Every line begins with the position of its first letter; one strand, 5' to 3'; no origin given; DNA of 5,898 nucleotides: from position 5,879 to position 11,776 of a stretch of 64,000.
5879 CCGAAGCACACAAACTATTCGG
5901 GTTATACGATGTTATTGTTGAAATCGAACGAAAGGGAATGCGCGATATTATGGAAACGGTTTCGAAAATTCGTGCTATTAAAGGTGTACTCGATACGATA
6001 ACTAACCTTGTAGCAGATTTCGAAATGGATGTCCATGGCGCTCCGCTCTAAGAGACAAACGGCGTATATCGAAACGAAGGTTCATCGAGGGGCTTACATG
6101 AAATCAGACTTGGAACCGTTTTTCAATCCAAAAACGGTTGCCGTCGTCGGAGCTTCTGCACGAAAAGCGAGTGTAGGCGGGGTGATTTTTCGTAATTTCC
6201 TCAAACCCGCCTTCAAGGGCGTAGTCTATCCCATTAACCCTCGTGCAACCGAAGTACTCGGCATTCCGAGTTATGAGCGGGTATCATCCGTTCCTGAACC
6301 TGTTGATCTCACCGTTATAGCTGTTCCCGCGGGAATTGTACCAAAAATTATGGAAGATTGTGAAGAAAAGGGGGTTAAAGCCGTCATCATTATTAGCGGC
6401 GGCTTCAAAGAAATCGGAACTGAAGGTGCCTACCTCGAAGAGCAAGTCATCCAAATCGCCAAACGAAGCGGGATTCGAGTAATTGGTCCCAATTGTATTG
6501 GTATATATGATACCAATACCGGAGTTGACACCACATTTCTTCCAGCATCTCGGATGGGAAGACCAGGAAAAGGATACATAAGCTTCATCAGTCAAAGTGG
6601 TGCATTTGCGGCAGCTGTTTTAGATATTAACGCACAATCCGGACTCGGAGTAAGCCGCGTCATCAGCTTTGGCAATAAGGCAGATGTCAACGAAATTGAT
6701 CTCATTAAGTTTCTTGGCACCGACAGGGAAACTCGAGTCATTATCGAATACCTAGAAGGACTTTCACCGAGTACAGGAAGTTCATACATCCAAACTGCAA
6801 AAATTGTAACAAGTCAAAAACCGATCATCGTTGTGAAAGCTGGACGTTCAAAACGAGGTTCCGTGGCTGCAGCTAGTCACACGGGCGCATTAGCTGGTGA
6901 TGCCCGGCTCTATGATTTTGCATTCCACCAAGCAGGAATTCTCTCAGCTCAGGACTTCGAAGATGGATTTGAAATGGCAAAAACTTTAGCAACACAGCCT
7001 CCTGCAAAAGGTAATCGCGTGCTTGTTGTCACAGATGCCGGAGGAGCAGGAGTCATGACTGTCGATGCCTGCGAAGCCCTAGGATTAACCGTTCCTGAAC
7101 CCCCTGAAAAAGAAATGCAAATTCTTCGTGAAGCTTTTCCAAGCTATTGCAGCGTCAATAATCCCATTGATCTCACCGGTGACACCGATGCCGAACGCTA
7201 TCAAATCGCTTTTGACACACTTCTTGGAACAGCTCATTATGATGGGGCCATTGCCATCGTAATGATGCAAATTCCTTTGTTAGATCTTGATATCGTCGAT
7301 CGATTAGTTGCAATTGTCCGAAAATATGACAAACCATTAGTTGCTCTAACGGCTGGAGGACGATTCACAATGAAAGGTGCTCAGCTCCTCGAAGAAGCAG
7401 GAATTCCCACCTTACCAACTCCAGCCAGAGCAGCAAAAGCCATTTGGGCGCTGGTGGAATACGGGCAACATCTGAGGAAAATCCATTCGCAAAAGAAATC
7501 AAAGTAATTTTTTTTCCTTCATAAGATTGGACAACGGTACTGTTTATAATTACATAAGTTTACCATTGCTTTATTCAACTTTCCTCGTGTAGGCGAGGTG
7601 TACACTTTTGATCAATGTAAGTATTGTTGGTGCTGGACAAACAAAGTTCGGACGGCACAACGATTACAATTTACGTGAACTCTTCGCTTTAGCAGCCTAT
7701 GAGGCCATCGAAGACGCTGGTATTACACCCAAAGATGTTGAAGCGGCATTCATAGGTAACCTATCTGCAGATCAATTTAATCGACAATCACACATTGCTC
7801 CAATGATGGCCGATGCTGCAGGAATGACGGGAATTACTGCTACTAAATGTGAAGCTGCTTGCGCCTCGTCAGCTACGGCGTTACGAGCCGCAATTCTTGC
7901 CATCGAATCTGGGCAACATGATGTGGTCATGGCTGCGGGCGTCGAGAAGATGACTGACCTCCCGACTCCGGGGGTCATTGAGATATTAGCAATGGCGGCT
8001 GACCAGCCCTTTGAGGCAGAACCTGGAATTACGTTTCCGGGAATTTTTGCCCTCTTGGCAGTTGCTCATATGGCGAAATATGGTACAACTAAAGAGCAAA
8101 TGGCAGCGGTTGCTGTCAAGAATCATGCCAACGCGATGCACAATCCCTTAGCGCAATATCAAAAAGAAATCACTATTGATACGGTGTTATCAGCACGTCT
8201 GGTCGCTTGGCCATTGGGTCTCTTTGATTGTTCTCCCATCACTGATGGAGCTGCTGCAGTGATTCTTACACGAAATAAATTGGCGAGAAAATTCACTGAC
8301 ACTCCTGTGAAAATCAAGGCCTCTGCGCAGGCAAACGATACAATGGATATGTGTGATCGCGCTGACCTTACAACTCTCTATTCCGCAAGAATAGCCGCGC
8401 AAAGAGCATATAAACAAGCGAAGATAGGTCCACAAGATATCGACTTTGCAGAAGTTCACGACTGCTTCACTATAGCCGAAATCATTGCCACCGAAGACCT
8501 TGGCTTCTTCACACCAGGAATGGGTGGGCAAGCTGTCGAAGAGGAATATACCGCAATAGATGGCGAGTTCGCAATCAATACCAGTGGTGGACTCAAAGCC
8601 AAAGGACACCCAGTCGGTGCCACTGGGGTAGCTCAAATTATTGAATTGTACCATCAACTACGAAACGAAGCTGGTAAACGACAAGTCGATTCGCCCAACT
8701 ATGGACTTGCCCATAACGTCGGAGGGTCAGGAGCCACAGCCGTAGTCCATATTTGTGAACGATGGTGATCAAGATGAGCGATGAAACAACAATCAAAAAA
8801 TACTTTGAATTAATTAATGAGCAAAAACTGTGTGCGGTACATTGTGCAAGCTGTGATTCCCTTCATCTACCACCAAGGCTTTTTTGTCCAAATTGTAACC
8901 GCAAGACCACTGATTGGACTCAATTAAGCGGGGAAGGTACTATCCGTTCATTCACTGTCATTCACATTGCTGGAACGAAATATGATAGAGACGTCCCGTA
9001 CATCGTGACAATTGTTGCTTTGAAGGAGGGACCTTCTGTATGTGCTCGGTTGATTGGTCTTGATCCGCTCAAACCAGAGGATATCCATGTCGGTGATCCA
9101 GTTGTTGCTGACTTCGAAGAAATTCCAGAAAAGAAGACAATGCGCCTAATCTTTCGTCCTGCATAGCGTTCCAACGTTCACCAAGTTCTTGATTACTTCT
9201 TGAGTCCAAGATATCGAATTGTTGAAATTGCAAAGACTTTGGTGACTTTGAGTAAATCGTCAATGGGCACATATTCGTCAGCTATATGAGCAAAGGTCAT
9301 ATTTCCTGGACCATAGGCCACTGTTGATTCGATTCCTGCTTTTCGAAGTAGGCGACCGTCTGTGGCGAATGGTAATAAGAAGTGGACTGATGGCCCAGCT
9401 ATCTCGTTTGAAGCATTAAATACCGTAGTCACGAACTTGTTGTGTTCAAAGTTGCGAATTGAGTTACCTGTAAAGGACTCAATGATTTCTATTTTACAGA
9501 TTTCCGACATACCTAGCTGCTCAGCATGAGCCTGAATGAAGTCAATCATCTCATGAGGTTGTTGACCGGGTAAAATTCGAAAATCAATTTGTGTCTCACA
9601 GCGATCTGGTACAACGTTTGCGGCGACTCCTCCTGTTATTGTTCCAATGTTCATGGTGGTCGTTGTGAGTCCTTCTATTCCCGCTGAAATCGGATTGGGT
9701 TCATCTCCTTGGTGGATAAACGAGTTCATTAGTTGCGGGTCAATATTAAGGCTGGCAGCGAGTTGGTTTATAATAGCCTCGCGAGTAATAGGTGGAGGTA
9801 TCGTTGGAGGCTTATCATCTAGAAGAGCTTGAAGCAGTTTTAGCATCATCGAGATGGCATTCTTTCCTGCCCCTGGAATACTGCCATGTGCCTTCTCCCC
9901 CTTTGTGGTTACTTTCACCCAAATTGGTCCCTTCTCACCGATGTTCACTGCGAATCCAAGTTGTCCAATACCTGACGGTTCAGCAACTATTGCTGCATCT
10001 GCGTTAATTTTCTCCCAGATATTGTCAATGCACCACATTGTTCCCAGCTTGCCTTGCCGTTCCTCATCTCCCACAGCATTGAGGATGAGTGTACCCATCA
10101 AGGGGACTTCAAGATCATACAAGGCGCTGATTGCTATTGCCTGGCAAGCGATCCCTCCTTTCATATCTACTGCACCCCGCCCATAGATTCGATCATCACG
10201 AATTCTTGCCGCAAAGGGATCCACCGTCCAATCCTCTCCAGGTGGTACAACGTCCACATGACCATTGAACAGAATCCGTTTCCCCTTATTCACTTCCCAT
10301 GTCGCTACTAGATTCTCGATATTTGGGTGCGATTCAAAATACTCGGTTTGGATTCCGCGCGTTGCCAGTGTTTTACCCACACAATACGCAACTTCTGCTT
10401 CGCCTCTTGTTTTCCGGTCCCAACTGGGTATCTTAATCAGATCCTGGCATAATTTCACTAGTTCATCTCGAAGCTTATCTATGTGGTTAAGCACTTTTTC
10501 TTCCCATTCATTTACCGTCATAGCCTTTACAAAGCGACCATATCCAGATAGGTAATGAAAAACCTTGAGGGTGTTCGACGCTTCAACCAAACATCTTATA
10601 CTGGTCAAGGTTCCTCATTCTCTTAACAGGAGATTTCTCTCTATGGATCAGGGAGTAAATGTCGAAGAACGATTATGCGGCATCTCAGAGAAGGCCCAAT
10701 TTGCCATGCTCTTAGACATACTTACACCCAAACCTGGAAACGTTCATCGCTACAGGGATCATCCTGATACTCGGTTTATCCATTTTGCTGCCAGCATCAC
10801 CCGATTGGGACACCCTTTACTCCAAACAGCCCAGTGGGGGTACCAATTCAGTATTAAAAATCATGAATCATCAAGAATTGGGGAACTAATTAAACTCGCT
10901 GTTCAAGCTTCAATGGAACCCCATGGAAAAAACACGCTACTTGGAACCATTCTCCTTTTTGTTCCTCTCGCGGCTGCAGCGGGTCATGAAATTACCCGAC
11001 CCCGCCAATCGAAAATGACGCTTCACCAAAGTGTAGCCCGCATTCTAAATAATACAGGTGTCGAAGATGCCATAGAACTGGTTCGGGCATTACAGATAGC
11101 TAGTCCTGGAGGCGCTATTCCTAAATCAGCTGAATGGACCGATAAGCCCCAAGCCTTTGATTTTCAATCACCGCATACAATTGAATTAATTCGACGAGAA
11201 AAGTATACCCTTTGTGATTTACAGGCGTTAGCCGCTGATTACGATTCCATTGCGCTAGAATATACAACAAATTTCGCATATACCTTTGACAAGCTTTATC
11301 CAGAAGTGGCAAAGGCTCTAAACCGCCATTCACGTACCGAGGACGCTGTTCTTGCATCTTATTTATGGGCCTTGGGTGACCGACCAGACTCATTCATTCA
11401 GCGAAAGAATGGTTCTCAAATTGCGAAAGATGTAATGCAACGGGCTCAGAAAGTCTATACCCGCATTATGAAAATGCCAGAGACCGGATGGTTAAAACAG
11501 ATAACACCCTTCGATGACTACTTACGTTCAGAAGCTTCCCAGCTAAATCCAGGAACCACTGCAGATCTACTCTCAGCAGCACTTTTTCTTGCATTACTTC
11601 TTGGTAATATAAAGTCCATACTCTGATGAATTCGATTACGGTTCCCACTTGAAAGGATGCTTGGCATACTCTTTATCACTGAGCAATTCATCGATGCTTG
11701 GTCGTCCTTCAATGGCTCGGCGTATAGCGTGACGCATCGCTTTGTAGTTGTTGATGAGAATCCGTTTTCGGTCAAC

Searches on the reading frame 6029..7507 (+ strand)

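Call 39: search_protein_families(library=pfam, proteins=[window:6029-7507:+], max_evalue=0.001)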
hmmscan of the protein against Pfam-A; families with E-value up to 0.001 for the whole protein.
window:6029-7507:+ (492 aa): 4 families
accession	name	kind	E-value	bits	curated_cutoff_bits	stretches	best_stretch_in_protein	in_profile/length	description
PF13607.11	Succ_CoA_lig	-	7.5e-44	149.3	27.4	1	181-320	1-138/138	Succinyl-CoA ligase like flavodoxin domain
PF13380.12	CoA_binding_2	-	3.6e-28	98.8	22.8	1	35-160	1-114/116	CoA binding domain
PF02629.25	CoA_binding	-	5.4e-13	50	22.3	1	34-123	3-95/97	CoA binding domain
PF19045.5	Ligase_CoA_2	-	3.8e-09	37.2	23.7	1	331-466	1-141/162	Ligase-CoA domain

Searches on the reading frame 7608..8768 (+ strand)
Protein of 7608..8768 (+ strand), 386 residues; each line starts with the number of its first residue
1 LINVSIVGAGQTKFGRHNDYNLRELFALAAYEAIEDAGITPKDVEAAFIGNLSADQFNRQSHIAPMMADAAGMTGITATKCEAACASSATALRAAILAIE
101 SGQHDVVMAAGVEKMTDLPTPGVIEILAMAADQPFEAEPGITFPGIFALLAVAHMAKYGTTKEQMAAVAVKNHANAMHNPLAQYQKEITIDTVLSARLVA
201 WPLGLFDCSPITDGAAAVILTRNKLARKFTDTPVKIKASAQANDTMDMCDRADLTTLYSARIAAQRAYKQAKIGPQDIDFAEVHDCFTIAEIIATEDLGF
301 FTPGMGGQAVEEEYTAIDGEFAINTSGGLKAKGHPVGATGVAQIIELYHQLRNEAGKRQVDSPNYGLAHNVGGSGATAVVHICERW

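Call 39: search_protein_families(library=pfam, proteins=[window:7608-8768:+], max_evalue=0.001)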
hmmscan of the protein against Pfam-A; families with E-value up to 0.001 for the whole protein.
window:7608-8768:+ (386 aa): 5 families
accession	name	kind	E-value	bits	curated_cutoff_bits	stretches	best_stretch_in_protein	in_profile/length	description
PF22691.2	Thiolase_C_1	-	3.9e-48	163.3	28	1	240-384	1-143/144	Thiolase C-terminal domain-like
PF00108.29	Thiolase_N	-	2.8e-29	102.7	26.4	1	4-223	1-259/260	Thiolase, N-terminal domain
PF02803.24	Thiolase_C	-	4.5e-10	39.7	27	1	258-362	22-108/123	Thiolase, C-terminal domain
PF00109.32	ketoacyl-synt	-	5.2e-09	36.5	20.8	1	25-116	92-205/252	Beta-ketoacyl synthase, N-terminal domain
PF08545.16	ACP_syn_III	-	0.00033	20.9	24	0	82-117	4-39/80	3-Oxoacyl-[acyl-carrier-protein (ACP)] synthase III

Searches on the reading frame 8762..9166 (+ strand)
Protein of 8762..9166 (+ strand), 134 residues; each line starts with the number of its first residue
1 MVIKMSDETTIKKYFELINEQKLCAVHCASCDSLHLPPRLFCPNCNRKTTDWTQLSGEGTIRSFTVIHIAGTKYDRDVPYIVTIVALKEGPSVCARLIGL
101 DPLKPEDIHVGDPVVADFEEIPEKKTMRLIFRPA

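Call 3: search_protein_families(library=pfam, proteins=[window:8762-9166:+], max_evalue=0.01)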
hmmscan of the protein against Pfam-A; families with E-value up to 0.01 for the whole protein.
window:8762-9166:+ (134 aa): 3 families
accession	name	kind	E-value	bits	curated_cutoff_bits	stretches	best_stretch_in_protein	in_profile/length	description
PF01796.24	OB_ChsH2_C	-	1.9e-17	63.4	27.1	1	52-118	1-64/65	ChsH2, C-terminal OB-fold domain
PF12172.15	zf-ChsH2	-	3.1e-08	33.7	23.2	1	18-45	4-31/37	ChsH2, rubredoxin-like zinc ribbon domain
PF18551.6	TackOD1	-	0.0066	16.5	32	1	25-48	74-97/188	Thaumarchaeal output domain 1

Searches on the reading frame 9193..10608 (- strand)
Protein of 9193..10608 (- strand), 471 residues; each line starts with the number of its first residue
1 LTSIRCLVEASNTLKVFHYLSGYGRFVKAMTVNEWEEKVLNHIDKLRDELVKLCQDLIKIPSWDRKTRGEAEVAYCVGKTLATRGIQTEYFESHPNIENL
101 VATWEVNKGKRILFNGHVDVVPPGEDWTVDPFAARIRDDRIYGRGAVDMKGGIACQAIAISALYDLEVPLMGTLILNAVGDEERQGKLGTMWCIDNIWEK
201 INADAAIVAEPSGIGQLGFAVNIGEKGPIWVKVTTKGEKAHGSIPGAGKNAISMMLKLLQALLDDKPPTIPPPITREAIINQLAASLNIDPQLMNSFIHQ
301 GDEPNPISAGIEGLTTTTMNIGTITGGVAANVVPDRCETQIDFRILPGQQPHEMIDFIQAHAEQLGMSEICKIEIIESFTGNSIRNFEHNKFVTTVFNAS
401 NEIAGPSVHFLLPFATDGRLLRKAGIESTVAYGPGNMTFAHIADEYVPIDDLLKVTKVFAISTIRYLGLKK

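Call 3: search_protein_families(library=pfam, proteins=[window:9193-10608:-], max_evalue=0.01)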
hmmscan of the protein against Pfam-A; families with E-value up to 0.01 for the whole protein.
window:9193-10608:- (471 aa): 2 families
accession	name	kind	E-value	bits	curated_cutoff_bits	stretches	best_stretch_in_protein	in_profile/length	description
PF01546.33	Peptidase_M20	-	7.1e-31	108.2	24.6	1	113-460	1-201/206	Peptidase family M20/M25/M40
PF07687.19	M20_dimer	-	2.6e-24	85.7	21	1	223-365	1-102/107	Peptidase dimerisation domain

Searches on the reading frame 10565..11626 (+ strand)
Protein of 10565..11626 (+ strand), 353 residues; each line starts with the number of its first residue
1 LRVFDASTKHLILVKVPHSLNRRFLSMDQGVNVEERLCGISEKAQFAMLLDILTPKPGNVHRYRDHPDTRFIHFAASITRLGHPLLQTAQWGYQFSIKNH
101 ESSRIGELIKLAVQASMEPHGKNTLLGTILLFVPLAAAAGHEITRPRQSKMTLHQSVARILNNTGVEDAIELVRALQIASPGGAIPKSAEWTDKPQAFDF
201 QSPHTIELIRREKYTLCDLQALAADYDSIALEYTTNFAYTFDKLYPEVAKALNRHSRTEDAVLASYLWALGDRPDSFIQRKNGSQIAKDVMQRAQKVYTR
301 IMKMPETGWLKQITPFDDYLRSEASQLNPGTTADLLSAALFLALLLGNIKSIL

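Call 3: search_protein_families(library=pfam, proteins=[window:10565-11626:+], max_evalue=0.01)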
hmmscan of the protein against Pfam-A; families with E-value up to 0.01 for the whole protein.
window:10565-11626:+ (353 aa): 1 family
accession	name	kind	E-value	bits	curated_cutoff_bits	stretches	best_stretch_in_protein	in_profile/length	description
PF01874.21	CitG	-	1.5e-59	202.4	27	1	43-343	3-284/284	ATP:dephospho-CoA triphosphoribosyl transferase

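Call 4: search_protein_families(library=ncbifam, proteins=[window:10565-11626:+], max_evalue=0.01)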
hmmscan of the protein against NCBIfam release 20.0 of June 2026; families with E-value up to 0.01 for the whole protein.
window:10565-11626:+ (353 aa): 3 families
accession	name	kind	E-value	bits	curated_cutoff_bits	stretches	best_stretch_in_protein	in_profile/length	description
TIGR03125.1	citrate_citG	equivalog_domain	2.3e-09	37.1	272.3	1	248-344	182-274/275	triphosphoribosyl-dephospho-CoA synthase CitG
TIGR03132.1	malonate_mdcB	equivalog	2.1e-06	27.4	282.35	0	52-163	16-130/272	triphosphoribosyl-dephospho-CoA synthase MdcB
NF002315.0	PRK01237.1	equivalog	0.0025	17.2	280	0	42-156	19-138/291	triphosphoribosyl-dephospho-CoA synthase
